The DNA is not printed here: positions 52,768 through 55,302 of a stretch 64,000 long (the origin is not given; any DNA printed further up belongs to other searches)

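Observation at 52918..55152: Orphan secretin with poly-Asp/Trp acidic block and poly-Thr linker, lacking any cognate secretion-system genes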

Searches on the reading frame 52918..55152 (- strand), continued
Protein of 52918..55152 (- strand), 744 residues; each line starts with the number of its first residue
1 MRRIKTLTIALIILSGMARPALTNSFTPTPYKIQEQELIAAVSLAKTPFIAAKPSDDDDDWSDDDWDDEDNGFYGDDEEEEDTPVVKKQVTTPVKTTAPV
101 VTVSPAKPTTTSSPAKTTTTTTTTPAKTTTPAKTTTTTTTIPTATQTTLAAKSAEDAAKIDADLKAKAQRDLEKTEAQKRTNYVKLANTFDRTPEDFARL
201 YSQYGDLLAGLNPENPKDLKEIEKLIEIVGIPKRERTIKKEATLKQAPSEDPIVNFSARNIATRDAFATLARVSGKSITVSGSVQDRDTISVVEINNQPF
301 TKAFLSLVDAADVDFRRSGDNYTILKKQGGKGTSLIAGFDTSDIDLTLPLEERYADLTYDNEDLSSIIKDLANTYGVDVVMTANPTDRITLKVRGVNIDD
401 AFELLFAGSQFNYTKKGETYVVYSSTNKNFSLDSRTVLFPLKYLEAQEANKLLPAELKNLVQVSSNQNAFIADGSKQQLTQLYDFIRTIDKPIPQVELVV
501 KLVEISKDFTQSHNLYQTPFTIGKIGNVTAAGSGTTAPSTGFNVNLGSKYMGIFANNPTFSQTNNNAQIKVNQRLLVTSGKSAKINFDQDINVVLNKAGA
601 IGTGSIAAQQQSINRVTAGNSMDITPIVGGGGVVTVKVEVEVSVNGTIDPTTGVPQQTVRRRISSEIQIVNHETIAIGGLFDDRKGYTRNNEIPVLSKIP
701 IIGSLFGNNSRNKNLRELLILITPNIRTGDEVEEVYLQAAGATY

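Call 14: find_encoding_contigs(protein=P0059, flank=10000, max_places=1)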
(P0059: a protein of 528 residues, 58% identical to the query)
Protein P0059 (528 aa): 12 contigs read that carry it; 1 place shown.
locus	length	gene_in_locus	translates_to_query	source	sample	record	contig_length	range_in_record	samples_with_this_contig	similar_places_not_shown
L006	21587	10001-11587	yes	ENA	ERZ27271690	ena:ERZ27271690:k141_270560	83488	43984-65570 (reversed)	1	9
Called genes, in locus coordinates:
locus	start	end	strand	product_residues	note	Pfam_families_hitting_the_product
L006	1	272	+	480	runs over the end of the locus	PF01336:tRNA_anti-codon, PF00152:tRNA-synt_2, PF01409:tRNA-synt_2d (faint)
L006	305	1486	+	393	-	PF00291:PALP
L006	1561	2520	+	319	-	PF01551:Peptidase_M23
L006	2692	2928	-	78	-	-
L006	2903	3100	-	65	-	PF04365:BrnT_toxin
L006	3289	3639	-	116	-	PF01909:NTP_transf_2, PF18765:Polbeta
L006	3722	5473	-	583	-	PF13175:AAA_15, PF13304:AAA_21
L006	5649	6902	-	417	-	PF01098:FTSW_RODA_SPOVE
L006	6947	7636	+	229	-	PF05724:TPMT (weak), PF03848:TehB, PF05175:MTS, PF13489:Methyltransf_23, PF13649:Methyltransf_25, PF13847:Methyltransf_31, PF08241:Methyltransf_11, PF08242:Methyltransf_12, +3 more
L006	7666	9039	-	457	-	-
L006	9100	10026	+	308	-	-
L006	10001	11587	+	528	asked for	PF16344:FecR_C (weak), PF07660:STN (weak), PF00263:Secretin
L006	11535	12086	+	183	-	-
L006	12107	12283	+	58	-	-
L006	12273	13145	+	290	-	PF02899:Phage_int_SAM_1 (weak)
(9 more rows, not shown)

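Call 16: search_solved_structures(query=window:52918-55152:-, max_evalue=0.001)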
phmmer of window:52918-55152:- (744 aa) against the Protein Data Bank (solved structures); distinct sequences matched with E-value up to 0.001: 22.
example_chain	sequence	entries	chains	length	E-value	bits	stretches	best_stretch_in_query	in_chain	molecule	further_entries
5wq7_A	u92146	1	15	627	6.7e-14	54.4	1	550-732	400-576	Putative type II secretion system protein D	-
6i1x_A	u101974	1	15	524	1.4e-13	53.4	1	535-727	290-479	Type II secretion system protein D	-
3jc8_Qa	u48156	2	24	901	4.1e-11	45.2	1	433-728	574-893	PilQ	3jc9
6hcg_A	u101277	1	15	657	1.6e-10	43.3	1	540-733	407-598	Type II secretion system protein D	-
7ofh_A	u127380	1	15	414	2.6e-10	42.6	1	458-724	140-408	Virion export protein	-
8co1_Q1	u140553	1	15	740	6.9e-10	41.2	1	452-725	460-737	Probable type IV piliation system protein DR_0774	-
5wln_G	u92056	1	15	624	1.7e-09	39.8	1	460-726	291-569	Type II secretion system protein D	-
5w68_A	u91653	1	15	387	3.9e-09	38.7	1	587-727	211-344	Putative type II secretion protein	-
9x0w_A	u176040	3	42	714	8.5e-09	37.6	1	595-729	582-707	Fimbrial assembly protein PilQ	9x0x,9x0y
5zdh_A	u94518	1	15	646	9.1e-09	37.5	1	587-727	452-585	Type II secretion system protein D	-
6ve2_A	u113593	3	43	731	1.1e-08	37.2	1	595-729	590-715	Fimbrial assembly protein PilQ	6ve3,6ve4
9k8v_A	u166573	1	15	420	1.3e-08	37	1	503-728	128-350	General secretion pathway protein D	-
6i1y_A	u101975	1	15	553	1.4e-08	36.8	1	529-728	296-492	General secretion pathway protein GspD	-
6w6m_A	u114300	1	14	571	3.8e-08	35.4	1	511-726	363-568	Type IV pilus secretin PilQ family protein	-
5wq9_A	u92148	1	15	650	4.8e-08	35.1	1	504-728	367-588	Type II secretion system protein D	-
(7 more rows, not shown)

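Call 24: find_related_loci(query=A1, collection=genome_contigs, flank=10000)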
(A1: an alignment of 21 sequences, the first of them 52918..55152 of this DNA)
Query A1 (744 aa) in genome_contigs; peptide patterns used: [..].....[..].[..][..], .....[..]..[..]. (x = any residue, [..] = any of these).
112 stretches matched a pattern; 37 encode a relative of the query (tblastn E <= 1e-3); 36 distinct loci.
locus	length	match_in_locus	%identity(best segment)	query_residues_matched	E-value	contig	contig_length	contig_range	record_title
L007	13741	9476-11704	87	1-744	0e+0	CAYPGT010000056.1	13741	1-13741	MAG TPA_asm: uncultured Gammaproteobacteria bacterium isolate SRP150892_co2_480 genome assembly, contig: NODE_6518_lengt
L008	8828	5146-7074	67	72-744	0e+0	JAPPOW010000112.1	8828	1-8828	MAG: Candidatus Melainabacteria bacterium isolate SB9156_S5_bin_14 NODE_1910_length_8828_cov_11.2682, whole genome shotg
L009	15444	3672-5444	71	142-739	0e+0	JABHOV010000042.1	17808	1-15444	MAG: Candidatus Melainabacteria bacterium isolate SI037S4_bin4 k141_1842536, whole genome shotgun sequence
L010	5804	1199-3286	58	1-741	0e+0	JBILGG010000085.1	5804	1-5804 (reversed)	MAG: Candidatus Caenarcanales bacterium isolate ME2016-09-23_3300044730_group7_bin30 Rohwer_bin1400_scaffold_21124_c1, w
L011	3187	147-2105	61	71-741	0e+0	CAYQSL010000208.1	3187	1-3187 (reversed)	MAG TPA_asm: uncultured Gammaproteobacteria bacterium isolate SRP302895_co1_477 genome assembly, contig: NODE_70064_leng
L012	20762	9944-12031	57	1-741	0e+0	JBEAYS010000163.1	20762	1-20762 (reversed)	MAG: Cyanobacteriota bacterium isolate NASQAN2011_332_B_bin.3 scaffold_498847, whole genome shotgun sequence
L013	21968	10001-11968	60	71-741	0e+0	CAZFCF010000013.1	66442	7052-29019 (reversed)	MAG TPA_asm: uncultured Gammaproteobacteria bacterium isolate SRP150892_co2_242 genome assembly, contig: NODE_415_length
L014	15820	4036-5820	64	148-741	0e+0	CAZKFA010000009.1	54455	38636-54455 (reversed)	MAG TPA_asm: uncultured Gammaproteobacteria bacterium isolate SRP150892_co1_172 genome assembly, contig: NODE_417_length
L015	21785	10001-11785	62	131-739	0e+0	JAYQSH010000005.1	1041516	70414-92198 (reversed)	MAG: bacterium isolate SD3109_NP_metabta_bins_sspec.tsv.297 contig_20777_pilon, whole genome shotgun sequence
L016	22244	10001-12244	84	1-744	0e+0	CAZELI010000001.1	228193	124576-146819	MAG TPA_asm: uncultured Gammaproteobacteria bacterium isolate SRP150892_co2_243 genome assembly, contig: NODE_33_length_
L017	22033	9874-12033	49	49-739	0e+0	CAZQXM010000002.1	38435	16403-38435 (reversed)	MAG TPA_asm: uncultured Gammaproteobacteria bacterium isolate SRP150892_co2_5 genome assembly, contig: NODE_1240_length_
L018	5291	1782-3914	49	55-737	0e+0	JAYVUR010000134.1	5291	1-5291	MAG: Candidatus Melainabacteria bacterium isolate GL75_DN_concoct_47 GL75_DN_concoct_47_133, whole genome shotgun sequen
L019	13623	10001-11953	52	84-731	0e+0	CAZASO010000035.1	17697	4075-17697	MAG TPA_asm: uncultured Gammaproteobacteria bacterium isolate SRP150892_co2_4 genome assembly, contig: NODE_4478_length_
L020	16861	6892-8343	58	253-731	0e+0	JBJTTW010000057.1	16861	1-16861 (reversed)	MAG: bacterium isolate samp_4445_VAMB_679 samp_4445_1080655, whole genome shotgun sequence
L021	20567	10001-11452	58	253-731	9e-180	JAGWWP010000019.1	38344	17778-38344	MAG: Cyanobacteria bacterium REEB446 contig-150_1766, whole genome shotgun sequence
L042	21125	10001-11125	34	351-731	4e-61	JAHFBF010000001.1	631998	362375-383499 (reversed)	MAG: Candidatus Melainabacteria bacterium isolate nzgw192 NODE_5_length_631999_cov_8.403068, whole genome shotgun sequen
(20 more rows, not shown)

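Call 28: search_protein_families(library=pfam, proteins=[L042:9929-11251:+, L042:7812-9587:-, L042:7058-7795:-, L042:6529-7116:+, L042:4999-6258:-, L042:11248-12648:-, L042:12772-13851:-, L042:13793-15205:-, L042:15311-16360:-, L042:17360-19216:-], max_evalue=0.001)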
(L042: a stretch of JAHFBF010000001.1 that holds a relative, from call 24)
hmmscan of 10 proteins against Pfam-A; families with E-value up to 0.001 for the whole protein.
L042:9929-11251:+ (440 aa): 4 families
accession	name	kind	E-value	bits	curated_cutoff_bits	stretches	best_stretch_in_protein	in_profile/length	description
PF00263.26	Secretin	-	1.5e-31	109.7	27.5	1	227-394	2-167/169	Bacterial type II and III secretion system protein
PF03958.22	Secretin_N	-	1.9e-05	25.2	28.2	1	114-172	2-69/69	Bacterial type II/III secretion system short domain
PF07660.19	STN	-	4.3e-05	23.7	28.4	1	58-91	9-43/52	Secretin and TonB N terminus short domain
PF16344.10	FecR_C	-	6.7e-05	23.3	24.4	1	31-95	2-67/70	FecR, C-terminal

L042:7812-9587:- (591 aa): 0 families

L042:7058-7795:- (245 aa): 0 families

L042:6529-7116:+ (195 aa): 1 family
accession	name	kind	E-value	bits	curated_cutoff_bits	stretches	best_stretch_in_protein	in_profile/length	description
PF01066.26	CDP-OH_P_transf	-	3.7e-18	66.8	22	1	3-158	2-131/152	CDP-alcohol phosphatidyltransferase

L042:4999-6258:- (419 aa): 2 families
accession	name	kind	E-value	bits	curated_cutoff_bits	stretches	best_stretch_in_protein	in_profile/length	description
PF02800.25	Gp_dh_C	-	6.3e-67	224.5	24.4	1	236-392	1-158/158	Glyceraldehyde 3-phosphate dehydrogenase, C-terminal domain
PF00044.30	Gp_dh_N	-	2.4e-36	124.5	31.7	1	80-181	2-100/101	Glyceraldehyde 3-phosphate dehydrogenase, NAD binding domain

L042:11248-12648:- (466 aa): 7 families
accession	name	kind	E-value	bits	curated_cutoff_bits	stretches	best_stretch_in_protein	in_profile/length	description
PF01593.30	Amino_oxidase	-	3.8e-49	168.6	19.8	1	11-446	1-442/443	Flavin containing amine oxidoreductase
PF13450.12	NAD_binding_8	-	1.3e-11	45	21.9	1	6-71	1-68/68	NAD(P)-binding Rossmann-like domain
PF01266.30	DAO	-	0.00013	22.1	27.9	1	3-39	1-38/353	FAD dependent oxidoreductase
PF01494.25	FAD_binding_3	-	0.00016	21.5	22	0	3-92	3-78/349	FAD binding domain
PF00890.30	FAD_binding_2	-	0.00035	20.3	20.4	1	3-40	1-38/414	FAD binding domain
PF01946.23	Thi4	-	0.0005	19.8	26.2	0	2-39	18-56/235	Thi4 family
PF07992.20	Pyr_redox_2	-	0.00065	19.6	26.1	0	2-36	1-31/291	Pyridine nucleotide-disulphide oxidoreductase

L042:12772-13851:- (359 aa): 1 family
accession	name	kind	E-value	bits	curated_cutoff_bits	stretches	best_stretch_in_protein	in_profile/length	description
PF00762.24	Ferrochelatase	-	1.8e-99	333.2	27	1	20-341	1-313/317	Ferrochelatase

L042:13793-15205:- (470 aa): 2 families
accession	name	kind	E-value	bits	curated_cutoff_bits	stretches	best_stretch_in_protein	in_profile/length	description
PF04055.27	Radical_SAM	-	4.3e-25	89.2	29.5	1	60-233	2-166/166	Radical SAM superfamily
PF06969.22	HemN_C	-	0.0008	19.9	24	0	368-421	1-51/67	HemN C-terminal domain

L042:15311-16360:- (349 aa): 1 family
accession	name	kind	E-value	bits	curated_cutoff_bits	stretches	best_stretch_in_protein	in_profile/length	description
PF01208.23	URO-D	-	5e-123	410.9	23.9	1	3-337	3-343/346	Uroporphyrinogen decarboxylase (URO-D)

L042:17360-19216:- (618 aa): 4 families
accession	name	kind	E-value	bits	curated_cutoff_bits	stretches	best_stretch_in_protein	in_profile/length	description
PF01380.27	SIS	-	7.2e-50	168.6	25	2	299-426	3-130/131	SIS domain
PF13522.11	GATase_6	-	4.4e-18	66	27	1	70-197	9-127/130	Glutamine amidotransferase domain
PF13537.11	GATase_7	-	8.5e-16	58.5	25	1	90-205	12-122/123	Glutamine amidotransferase domain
PF13230.11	GATase_4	-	0.00026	20.4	23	1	69-152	69-154/272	Glutamine amidotransferases class-II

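Call 39: search_protein_families(library=phrogs, proteins=[window:52918-55152:-], max_evalue=0.01)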
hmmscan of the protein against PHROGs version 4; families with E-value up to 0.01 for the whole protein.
window:52918-55152:- (744 aa): 2 families
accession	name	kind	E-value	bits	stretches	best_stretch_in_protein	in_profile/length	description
phrog_1012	-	head and packaging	6.1e-31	108.5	1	355-726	22-399/403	assembly (protein IV of M13)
phrog_18562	-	unknown function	0.0035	18.9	0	80-161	29-115/151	-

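Call 59: search_protein_families(library=ncbifam, alignment_id=A1, max_evalue=0.00001)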
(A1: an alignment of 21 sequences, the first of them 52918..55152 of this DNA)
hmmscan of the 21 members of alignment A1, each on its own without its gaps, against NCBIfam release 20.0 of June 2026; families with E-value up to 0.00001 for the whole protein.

A. member 1, window:52918-55152:- (744 aa): 8 families
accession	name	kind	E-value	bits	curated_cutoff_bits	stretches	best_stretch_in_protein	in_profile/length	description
TIGR02515.1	IV_pilus_PilQ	subfamily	2.6e-29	102.5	284.35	2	560-726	267-426/428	type IV pilus secretin PilQ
TIGR02517.1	type_II_gspD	equivalog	2.2e-26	92.5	351.35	1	460-727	302-590/600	type II secretion system secretin GspD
NF010083.0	PRK13568.1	equivalog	2.2e-22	79.4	554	1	352-726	25-416/419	DNA uptake porin HofQ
NF007851.2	PRK10560.1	exception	9.3e-20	70.8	598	1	427-726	112-408/412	DNA uptake porin HofQ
TIGR02516.1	type_III_yscC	equivalog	2.4e-18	65.9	238.45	1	456-726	196-460/463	type III secretion system outer membrane ring subunit SctC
TIGR02519.1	pilus_MshL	equivalog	9.5e-18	64.2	250.2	1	554-726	107-289/290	pilus (MSHA type) biogenesis protein MshL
NF042912.1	Amuc_1098_fam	equivalog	1.7e-08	33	750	1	661-726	731-795/805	Amuc_1098 family type IV pilus outer membrane protein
NF011873.0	PRK15346.1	equivalog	7.4e-08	31.5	524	1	460-716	237-483/499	EscC/YscC/HrcC family type III secretion system outer membrane ring protein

B. families by the number of members that match (of 21 scanned): 9 families
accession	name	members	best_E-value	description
TIGR02515.1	IV_pilus_PilQ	21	9.8e-39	type IV pilus secretin PilQ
TIGR02517.1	type_II_gspD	21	1.1e-35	type II secretion system secretin GspD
TIGR02516.1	type_III_yscC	21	2.2e-26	type III secretion system outer membrane ring subunit SctC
NF007851.2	PRK10560.1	21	3.1e-26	DNA uptake porin HofQ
TIGR02519.1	pilus_MshL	21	1.3e-25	pilus (MSHA type) biogenesis protein MshL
NF010083.0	PRK13568.1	21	3.1e-25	DNA uptake porin HofQ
NF011873.0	PRK15346.1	21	1.1e-11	EscC/YscC/HrcC family type III secretion system outer membrane ring protein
NF042912.1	Amuc_1098_fam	20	9.1e-13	Amuc_1098 family type IV pilus outer membrane protein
TIGR02520.1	pilus_B_mal_scr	1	1.3e-09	PilN family type IVB pilus formation outer membrane protein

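Call 60: predict_structure(alignment_id=A5)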
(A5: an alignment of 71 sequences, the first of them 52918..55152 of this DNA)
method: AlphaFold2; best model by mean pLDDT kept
length: 744 residues; sequences in the alignment: 71
mean_pLDDT: 72.4   pTM: 0.48
mean pLDDT of the five models: 72.4, 71.0, 70.3, 69.8, 68.9
residues with pLDDT >= 90: 175; 70-90: 307; 50-70: 98; < 50: 164
segments of 3 or more residues with pLDDT < 50: 18-150, 331-341, 600-602, 731-744
pLDDT, mean of each block of 10 residues (from residue 1): 72 63 39 36 37 39 42 39 37 36 32 32 32 32 39 72 95 94 91 89 86 86 85 65 66 87 92 91 88 86 88 85 79 46 73 87 91 89 87 88 89 87 75 81 92 93 94 91 91 90 83 78 61 52 62 74 74 89 82 57 51 68 91 91 80 78 91 88 81 75 75 85 85 43 39
secondary structure, 60 per line:
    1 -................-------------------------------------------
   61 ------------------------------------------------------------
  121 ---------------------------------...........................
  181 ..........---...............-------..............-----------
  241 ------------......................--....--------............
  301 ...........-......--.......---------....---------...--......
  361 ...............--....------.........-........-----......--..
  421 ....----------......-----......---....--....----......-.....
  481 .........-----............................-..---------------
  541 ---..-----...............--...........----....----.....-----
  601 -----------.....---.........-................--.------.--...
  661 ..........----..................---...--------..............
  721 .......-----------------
elements in order (helices of 4 or more, strands of 3 or more residues): H2-17 H154-190 H194-208 H216-229 E253-262 H263-274 E277-280 E289-299 H300-311 E313-318 E321-327 H337-340 E355-363 H364-375 E378-381 E388-396 H398-405 E411-416 E419-424 E435-440 H446-451 H455-458 E461-464 E469-474 H476-489 E495-522 E551-565 E568-578 E583-586 E591-595 E612-616 E620-628 E633-645 E658-670 E675-692 E707-727
